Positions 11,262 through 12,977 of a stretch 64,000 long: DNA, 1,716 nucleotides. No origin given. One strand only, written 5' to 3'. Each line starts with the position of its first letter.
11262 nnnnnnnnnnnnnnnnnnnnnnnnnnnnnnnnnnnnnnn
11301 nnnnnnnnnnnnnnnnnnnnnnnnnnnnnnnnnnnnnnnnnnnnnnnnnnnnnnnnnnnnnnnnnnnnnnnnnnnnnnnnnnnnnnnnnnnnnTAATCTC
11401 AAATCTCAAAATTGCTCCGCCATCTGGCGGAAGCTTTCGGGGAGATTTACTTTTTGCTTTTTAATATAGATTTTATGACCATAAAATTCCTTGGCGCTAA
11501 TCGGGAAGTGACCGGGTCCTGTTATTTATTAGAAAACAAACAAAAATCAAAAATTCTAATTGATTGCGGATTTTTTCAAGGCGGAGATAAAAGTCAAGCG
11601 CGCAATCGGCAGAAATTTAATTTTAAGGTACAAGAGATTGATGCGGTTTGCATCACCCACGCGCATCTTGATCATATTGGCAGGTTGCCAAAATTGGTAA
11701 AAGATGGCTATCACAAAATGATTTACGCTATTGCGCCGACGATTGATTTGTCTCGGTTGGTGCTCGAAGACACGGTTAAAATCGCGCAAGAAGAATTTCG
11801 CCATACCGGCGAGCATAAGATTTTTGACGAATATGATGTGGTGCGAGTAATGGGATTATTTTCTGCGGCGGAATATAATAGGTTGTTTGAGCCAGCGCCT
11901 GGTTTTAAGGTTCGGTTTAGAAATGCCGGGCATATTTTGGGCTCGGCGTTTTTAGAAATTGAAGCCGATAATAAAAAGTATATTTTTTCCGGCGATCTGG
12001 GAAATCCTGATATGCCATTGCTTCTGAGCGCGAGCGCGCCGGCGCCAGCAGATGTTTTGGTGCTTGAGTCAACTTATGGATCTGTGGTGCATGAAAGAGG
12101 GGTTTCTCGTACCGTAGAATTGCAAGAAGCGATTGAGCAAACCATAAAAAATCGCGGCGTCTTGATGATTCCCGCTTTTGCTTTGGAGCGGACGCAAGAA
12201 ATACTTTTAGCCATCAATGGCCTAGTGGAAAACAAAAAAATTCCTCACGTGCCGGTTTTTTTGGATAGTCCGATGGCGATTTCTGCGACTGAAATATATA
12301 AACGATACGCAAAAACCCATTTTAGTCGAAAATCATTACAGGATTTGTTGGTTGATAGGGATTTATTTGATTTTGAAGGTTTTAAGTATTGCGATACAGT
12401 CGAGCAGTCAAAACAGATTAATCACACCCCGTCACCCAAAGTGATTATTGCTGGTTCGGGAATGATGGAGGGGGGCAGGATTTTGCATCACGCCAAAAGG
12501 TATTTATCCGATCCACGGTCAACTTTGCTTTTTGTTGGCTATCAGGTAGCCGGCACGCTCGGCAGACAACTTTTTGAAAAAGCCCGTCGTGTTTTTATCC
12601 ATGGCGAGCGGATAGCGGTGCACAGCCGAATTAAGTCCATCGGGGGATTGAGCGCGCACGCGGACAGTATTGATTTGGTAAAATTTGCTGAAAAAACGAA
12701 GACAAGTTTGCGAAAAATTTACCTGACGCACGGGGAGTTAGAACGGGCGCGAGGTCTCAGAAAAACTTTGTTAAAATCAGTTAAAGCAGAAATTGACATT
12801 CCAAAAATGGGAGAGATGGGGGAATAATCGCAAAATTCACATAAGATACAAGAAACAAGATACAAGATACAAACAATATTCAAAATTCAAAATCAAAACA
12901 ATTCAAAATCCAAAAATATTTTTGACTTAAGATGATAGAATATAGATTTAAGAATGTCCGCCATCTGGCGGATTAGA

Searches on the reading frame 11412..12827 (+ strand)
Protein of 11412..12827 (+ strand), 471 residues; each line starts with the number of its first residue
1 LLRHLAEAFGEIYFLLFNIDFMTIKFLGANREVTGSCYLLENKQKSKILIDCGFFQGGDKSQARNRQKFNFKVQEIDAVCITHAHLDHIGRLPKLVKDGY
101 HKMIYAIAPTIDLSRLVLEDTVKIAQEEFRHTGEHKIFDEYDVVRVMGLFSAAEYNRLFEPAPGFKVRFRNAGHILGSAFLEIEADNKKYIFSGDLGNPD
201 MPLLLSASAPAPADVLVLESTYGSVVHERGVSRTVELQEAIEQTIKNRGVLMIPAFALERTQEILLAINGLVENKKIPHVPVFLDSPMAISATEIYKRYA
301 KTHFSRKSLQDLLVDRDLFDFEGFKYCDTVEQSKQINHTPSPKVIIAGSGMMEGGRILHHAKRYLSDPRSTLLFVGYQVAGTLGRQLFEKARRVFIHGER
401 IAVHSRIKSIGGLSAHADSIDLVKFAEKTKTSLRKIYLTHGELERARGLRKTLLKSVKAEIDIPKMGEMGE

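Call 21: search_protein_families(library=pfam, proteins=[window:11412-12827:+], max_evalue=0.001)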
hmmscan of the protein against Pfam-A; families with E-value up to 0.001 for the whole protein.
window:11412-12827:+ (471 aa): 6 families
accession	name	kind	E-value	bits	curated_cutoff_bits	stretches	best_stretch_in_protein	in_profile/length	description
PF10996.14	Beta-Casp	-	1.4e-39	135.8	27.7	1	261-387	1-120/120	Beta-Casp domain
PF00753.33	Lactamase_B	-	2.9e-14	53.9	22.7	1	33-199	4-153/196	Metallo-beta-lactamase superfamily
PF16661.11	Lactamase_B_6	-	3e-10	40.2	27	1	45-192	6-158/193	Metallo-beta-lactamase superfamily domain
PF12706.13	Lactamase_B_2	-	2e-09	37.8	27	1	47-222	2-166/200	Beta-lactamase superfamily domain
PF07521.17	RMMBL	-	2e-09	37.7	21.6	1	401-464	2-63/63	Zn-dependent metallo-hydrolase RNA specificity domain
PF13483.12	Lactamase_B_3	-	0.00074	20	24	0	35-89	7-50/160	Beta-lactamase superfamily domain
